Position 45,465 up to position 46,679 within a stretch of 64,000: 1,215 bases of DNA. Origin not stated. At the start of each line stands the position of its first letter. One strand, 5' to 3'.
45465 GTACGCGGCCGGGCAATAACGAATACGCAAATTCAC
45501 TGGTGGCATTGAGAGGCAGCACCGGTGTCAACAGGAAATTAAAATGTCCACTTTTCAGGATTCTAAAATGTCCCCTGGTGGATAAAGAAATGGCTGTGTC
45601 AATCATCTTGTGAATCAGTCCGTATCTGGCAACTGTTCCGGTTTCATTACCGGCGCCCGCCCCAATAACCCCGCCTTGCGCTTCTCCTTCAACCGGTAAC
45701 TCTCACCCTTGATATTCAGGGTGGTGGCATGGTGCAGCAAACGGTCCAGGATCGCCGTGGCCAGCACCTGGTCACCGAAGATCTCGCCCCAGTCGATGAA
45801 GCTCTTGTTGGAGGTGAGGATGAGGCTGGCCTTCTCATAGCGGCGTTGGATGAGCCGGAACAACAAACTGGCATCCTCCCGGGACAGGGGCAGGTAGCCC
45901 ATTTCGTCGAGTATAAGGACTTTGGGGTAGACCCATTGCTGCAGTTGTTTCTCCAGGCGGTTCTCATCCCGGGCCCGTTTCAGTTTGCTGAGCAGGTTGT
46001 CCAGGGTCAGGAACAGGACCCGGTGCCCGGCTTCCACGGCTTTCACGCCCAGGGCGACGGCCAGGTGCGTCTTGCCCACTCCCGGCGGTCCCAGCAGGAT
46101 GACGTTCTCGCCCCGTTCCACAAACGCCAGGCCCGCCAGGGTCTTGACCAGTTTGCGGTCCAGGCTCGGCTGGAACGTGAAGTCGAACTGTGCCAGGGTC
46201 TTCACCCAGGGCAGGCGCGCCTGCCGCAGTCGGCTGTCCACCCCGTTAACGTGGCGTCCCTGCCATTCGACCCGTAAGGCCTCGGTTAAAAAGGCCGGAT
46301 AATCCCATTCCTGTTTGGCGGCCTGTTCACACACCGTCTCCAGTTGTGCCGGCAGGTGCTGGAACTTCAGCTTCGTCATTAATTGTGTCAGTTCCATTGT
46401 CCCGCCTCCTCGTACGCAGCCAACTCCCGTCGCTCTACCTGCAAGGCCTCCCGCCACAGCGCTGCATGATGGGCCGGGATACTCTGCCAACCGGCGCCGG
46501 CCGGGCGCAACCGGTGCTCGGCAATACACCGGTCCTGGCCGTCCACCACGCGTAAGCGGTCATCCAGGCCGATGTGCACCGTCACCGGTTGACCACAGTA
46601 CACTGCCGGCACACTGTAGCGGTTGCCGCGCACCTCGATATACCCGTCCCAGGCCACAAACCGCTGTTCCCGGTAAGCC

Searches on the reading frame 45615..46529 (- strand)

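Call 32: search_protein_families(library=pfam, proteins=[window:45615-46529:-])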
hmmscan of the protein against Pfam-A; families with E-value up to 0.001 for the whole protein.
window:45615-46529:- (304 aa): 10 families
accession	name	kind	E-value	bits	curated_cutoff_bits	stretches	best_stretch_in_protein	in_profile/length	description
PF01695.23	IstB_IS21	-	9.7e-89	297.4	24.1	1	51-286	3-238/238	IstB-like ATP binding protein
PF00308.24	Bac_DnaA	-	1.1e-06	29.4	23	1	143-242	37-139/162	Bacterial DnaA ATPAse domain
PF00004.35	AAA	-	9e-06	26.6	21.2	1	143-217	1-73/131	ATPase family associated with various cellular activities (AAA)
PF20720.3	nSTAND3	-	1.6e-05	25.1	27.2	1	138-195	15-67/155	Novel STAND NTPase 3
PF13173.12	AAA_14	-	8.7e-05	23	27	1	142-216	4-77/129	AAA domain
PF13401.12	AAA_22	-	0.0004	21.1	27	0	142-179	7-44/130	AAA domain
PF02562.22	PhoH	-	0.00053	20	27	1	141-169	20-48/205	PhoH-like protein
PF01656.29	CbiA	-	0.00062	20.2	25.4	1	150-227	9-62/125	CobQ/CobB/MinD/ParA nucleotide binding domain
PF13191.12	AAA_16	-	0.00075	20.5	32.6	0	139-180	23-70/167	AAA ATPase domain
PF13481.12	AAA_25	-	0.00085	19.4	27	0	136-172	29-64/195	AAA domain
